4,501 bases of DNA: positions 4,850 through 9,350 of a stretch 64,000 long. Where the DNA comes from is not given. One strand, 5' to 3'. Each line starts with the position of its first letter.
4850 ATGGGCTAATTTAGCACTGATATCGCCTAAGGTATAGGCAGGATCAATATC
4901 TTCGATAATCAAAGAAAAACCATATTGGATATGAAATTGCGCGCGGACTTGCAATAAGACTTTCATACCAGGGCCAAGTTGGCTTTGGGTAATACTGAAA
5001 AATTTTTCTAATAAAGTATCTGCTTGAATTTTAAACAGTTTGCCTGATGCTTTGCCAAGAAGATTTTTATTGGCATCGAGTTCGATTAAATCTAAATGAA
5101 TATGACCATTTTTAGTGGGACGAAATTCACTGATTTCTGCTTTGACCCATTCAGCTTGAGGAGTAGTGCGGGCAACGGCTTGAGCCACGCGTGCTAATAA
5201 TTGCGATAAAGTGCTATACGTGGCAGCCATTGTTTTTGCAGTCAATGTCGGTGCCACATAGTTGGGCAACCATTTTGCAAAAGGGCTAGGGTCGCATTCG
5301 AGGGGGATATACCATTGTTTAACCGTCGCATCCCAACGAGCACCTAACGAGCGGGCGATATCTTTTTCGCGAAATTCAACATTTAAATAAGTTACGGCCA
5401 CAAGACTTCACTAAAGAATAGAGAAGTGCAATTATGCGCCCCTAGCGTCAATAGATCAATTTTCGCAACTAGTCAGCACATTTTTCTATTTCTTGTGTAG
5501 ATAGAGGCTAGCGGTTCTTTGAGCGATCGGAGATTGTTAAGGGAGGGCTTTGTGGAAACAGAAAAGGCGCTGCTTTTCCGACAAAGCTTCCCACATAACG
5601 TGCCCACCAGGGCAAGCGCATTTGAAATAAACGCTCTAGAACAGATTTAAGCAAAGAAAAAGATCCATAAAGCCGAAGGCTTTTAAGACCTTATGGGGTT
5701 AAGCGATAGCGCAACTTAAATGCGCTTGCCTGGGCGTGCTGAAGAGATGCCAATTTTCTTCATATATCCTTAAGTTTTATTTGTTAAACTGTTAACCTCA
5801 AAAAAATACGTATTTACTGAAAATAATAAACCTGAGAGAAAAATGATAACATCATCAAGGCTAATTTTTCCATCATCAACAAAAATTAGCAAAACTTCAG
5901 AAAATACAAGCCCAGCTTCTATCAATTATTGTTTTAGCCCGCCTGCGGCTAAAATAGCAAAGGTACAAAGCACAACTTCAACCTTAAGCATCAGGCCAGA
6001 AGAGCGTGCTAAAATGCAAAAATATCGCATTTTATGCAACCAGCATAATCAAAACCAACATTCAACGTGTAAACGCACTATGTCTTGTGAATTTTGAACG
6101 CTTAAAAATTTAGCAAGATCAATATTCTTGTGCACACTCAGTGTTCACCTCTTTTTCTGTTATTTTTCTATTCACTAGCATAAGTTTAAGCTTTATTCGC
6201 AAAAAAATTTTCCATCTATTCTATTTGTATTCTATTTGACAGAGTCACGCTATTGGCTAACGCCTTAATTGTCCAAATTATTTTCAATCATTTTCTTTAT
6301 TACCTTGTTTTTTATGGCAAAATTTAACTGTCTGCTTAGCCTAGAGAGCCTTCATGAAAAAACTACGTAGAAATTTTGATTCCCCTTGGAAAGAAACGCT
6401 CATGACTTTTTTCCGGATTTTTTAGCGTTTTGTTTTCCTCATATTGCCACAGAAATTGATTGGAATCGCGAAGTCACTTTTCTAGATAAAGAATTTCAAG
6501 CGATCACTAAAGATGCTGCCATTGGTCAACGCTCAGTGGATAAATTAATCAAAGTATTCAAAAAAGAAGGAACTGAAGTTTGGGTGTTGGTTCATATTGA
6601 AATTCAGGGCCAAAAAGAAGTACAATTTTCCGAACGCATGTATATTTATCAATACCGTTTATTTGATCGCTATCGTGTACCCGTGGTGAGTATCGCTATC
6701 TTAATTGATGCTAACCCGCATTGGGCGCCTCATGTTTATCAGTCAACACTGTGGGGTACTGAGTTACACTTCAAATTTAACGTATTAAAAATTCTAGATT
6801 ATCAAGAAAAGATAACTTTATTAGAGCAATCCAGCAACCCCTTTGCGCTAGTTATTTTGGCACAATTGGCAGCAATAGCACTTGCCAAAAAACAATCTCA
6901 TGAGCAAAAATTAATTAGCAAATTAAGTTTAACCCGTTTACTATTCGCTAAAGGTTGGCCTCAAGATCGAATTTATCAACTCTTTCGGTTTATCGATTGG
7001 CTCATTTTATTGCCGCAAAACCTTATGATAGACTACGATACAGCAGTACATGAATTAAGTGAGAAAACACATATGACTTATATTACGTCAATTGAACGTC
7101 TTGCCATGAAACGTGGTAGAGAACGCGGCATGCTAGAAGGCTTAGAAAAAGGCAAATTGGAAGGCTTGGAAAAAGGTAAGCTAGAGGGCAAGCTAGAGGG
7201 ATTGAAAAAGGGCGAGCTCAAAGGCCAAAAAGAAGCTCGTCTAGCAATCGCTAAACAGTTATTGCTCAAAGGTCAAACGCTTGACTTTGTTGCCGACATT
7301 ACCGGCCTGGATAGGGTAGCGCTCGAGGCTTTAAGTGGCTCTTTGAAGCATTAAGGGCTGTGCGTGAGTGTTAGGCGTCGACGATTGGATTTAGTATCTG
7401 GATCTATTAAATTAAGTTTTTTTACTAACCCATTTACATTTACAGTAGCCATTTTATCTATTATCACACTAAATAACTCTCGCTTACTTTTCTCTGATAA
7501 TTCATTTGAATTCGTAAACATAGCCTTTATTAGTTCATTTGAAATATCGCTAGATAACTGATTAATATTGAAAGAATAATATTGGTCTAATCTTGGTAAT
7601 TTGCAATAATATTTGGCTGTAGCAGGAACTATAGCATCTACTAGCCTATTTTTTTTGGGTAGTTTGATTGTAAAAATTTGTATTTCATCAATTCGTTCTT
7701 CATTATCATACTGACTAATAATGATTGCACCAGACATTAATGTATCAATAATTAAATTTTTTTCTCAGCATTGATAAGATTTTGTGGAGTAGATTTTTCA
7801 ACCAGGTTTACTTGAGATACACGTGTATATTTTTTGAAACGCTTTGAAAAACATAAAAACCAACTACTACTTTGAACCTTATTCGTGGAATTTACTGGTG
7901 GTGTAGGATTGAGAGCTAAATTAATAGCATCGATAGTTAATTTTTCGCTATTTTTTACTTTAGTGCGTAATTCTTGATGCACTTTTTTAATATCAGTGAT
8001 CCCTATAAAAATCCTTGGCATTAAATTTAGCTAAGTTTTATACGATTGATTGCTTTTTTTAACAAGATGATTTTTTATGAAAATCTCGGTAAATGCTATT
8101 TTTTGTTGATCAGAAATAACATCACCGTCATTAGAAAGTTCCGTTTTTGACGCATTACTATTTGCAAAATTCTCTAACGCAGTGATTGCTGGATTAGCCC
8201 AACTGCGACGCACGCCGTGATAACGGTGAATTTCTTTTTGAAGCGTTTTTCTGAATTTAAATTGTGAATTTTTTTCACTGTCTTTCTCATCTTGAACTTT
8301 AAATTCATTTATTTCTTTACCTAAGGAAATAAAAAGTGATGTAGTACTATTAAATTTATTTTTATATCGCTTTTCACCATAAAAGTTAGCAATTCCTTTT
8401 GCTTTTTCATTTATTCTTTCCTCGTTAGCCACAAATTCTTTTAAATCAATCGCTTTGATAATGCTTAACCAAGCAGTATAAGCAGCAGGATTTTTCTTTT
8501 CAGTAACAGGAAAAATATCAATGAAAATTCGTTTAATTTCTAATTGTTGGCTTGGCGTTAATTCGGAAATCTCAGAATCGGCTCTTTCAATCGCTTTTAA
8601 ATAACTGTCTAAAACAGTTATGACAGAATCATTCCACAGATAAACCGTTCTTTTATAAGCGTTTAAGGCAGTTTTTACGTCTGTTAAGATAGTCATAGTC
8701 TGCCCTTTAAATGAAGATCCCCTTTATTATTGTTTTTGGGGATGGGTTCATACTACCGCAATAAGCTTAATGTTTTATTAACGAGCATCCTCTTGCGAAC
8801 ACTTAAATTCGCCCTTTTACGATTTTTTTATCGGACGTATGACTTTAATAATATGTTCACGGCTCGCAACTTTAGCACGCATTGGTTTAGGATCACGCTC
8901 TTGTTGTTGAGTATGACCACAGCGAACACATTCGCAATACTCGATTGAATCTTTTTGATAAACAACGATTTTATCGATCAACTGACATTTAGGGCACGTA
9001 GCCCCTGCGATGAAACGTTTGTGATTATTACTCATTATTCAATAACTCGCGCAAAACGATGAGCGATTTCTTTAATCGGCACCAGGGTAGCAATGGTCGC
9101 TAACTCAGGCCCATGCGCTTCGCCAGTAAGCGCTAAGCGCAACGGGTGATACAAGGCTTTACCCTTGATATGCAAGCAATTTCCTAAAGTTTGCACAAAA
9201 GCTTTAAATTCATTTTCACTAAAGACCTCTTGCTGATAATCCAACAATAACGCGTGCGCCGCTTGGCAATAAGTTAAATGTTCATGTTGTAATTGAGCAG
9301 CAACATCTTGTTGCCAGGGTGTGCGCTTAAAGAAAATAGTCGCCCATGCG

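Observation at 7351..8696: Tight three-gene orphan operon (221-, 89- and 128-aa proteins) beside the Rpn nuclease: candidate novel defence or toxin-type module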

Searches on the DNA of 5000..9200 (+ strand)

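Call 22: search_rna_families(source=window, start=5000, end=9200, threshold=evalue, max_evalue=1)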
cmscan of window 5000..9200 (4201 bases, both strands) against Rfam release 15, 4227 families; matches with E-value up to 1: 0.
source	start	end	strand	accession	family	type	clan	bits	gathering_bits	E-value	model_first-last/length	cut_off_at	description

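Call 65: search_dna_similar(query=window:5402-8816:+, collection=plasmids, mode=distant, max_rows=8)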
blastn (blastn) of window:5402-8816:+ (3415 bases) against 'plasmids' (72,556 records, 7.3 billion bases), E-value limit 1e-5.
Records with a match: 5; places in all: 5; records where one place covers at least 80% of the query: 0.
Best place of each record, by identity: 60-80% 5.
By first word of the organism name: Nostoc 2; Tolypothrix 2; Microchaete 1.
By predicted mobility (MOB-suite, as given by PLSDB): conjugative 5.
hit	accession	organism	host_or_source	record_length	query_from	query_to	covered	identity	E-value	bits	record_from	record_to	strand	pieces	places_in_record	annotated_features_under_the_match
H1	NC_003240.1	Nostoc sp. PCC 7120 = FACHB-418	-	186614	1018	1272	7%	67.4%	6e-10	75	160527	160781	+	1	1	Rpn family recombination-promoting nuclease/putative transposase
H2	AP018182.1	Nostoc carneum NIES-2107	-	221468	1018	1272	7%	67.1%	2e-8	71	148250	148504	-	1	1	hypothetical protein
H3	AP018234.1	Microchaete diplosiphon NIES-3275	-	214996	1018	1272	7%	66.8%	7e-9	73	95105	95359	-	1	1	hypothetical protein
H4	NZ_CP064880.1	Tolypothrix sp. PCC 7601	Fresh water sample,Fresh water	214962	1018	1272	7%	66.8%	7e-9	73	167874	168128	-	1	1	Rpn family recombination-promoting nuclease/putative transposase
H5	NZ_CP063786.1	Tolypothrix sp. PCC 7712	Soil sample,soil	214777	1018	1272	7%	66.8%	7e-9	73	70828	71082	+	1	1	Rpn family recombination-promoting nuclease/putative transposase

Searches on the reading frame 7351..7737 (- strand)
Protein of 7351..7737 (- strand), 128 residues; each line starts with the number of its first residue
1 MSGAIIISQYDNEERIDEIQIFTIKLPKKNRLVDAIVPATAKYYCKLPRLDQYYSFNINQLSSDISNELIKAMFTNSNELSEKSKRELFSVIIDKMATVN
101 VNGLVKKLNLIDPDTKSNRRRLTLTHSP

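Call 3: search_protein_families(library=pfam, proteins=[window:7351-7737:-], max_evalue=1)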
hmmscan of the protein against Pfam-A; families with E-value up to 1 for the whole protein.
window:7351-7737:- (128 aa): 2 families
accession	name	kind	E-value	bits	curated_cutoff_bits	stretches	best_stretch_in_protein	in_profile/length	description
PF12948.12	MSP7_C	-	0.024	15.8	27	1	41-94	24-77/125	MSP7-like protein C-terminal domain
PF08307.16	Glyco_hydro_98C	-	0.033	14.1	25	1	43-94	48-98/270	Glycosyl hydrolase family 98 C-terminal domain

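Call 4: search_protein_families(library=padloc, proteins=[window:7351-7737:-], max_evalue=1)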
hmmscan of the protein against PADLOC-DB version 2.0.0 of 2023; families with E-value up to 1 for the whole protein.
window:7351-7737:- (128 aa): 0 families

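Call 5: search_protein_families(library=ncbifam, proteins=[window:7351-7737:-], max_evalue=1)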
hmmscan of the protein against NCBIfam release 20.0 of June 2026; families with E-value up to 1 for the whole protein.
window:7351-7737:- (128 aa): 2 families
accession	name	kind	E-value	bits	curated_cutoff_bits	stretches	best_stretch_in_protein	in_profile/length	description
NF038297.2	hybrid_HK_HrmK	equivalog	0.0021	16.7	725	1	26-99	7-78/607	hybrid histidine kinase/response regulator HrmK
TIGR03574.1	selen_PSTK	equivalog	0.0076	15.7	290.5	1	57-109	113-164/249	L-seryl-tRNA(Sec) kinase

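Call 8: find_homologous_proteins(query=window:7351-7737:-, max_evalue=0.01)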
Query window:7351-7737:- (128 aa): 1 proteins with E <= 0.01 among 76 candidates.
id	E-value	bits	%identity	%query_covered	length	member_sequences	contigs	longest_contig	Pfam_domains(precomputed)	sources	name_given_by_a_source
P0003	2.3e-75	268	100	100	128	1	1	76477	-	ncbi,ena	-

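Call 33: predict_structure(protein=window:7354-7737:-)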
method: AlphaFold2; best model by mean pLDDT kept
length: 128 residues; sequences in the alignment: 1
mean_pLDDT: 36.7   pTM: 0.24
mean pLDDT of the five models: 36.7, 35.5, 35.1, 35.1, 33.4
residues with pLDDT >= 90: 0; 70-90: 0; 50-70: 3; < 50: 125
segments of 3 or more residues with pLDDT < 50: 1-80, 84-128
pLDDT, mean of each block of 10 residues (from residue 1): 30 35 28 31 41 43 41 42 49 39 33 35 30
secondary structure, 60 per line:
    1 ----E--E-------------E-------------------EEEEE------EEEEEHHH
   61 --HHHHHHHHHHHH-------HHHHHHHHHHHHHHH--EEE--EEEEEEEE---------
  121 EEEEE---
elements in order: E42-46 E53-57 H63-74 H82-96 E99-101 E104-111 E121-125

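Call 59: search_solved_structures(query=window:7354-7737:-, max_evalue=10, show_alignments=2)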
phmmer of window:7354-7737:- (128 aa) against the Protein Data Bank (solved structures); distinct sequences matched with E-value up to 10: 3.
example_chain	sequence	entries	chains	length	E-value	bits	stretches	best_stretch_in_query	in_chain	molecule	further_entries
2i9i_A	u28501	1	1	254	0.13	15.7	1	21-115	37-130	Hypothetical protein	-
1c28_A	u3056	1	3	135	1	12.9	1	39-71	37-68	PROTEIN (30 KD ADIPOCYTE COMPLEMENT-RELATED PROTEIN PRECURSOR (ACRP30))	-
1c3h_A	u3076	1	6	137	1.1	12.8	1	39-71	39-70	30 KD ADIPOCYTE COMPLEMENT-RELATED PROTEIN PRECURSOR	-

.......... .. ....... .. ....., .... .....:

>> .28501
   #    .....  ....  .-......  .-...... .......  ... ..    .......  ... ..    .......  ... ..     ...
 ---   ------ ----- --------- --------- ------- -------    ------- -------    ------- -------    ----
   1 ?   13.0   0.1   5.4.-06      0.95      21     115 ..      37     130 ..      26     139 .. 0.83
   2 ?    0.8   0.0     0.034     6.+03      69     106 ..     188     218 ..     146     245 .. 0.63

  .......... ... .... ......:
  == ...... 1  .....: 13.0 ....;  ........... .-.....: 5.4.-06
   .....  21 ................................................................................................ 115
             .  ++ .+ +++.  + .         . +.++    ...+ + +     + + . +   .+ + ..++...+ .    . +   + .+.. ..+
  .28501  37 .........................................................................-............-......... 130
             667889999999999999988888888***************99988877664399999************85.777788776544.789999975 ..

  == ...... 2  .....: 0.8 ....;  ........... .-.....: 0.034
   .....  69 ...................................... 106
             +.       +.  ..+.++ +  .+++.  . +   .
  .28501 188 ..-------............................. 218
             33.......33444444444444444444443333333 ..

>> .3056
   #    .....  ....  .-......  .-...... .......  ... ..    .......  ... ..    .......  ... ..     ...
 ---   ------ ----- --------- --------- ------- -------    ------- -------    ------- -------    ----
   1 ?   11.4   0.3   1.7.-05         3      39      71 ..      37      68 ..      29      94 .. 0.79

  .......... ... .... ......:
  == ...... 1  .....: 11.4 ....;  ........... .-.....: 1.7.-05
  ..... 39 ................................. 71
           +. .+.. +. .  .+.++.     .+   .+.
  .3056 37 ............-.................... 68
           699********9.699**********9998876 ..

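Call 61: search_protein_families(library=phrogs, proteins=[window:7351-7737:-], max_evalue=1)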
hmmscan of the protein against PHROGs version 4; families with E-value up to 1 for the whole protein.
window:7351-7737:- (128 aa): 3 families
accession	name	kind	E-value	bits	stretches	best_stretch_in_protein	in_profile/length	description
phrog_9759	-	DNA, RNA and nucleotide metabolism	0.0046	18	1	45-112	128-195/242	DNA binding protein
phrog_21633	-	unknown function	0.025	15.2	1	42-105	38-99/183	-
phrog_10852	-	unknown function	0.086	12.9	1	34-100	88-154/295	-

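Call 79: find_related_loci(query=window:7354-7737:-, collection=viral_contigs, flank=3000)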
Query window:7354-7737:- (128 aa) in viral_contigs; peptide patterns used: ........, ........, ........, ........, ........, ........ (x = any residue, [..] = any of these).
9 stretches matched a pattern, but none encodes a relative of the query by tblastn (E <= 1e-3).
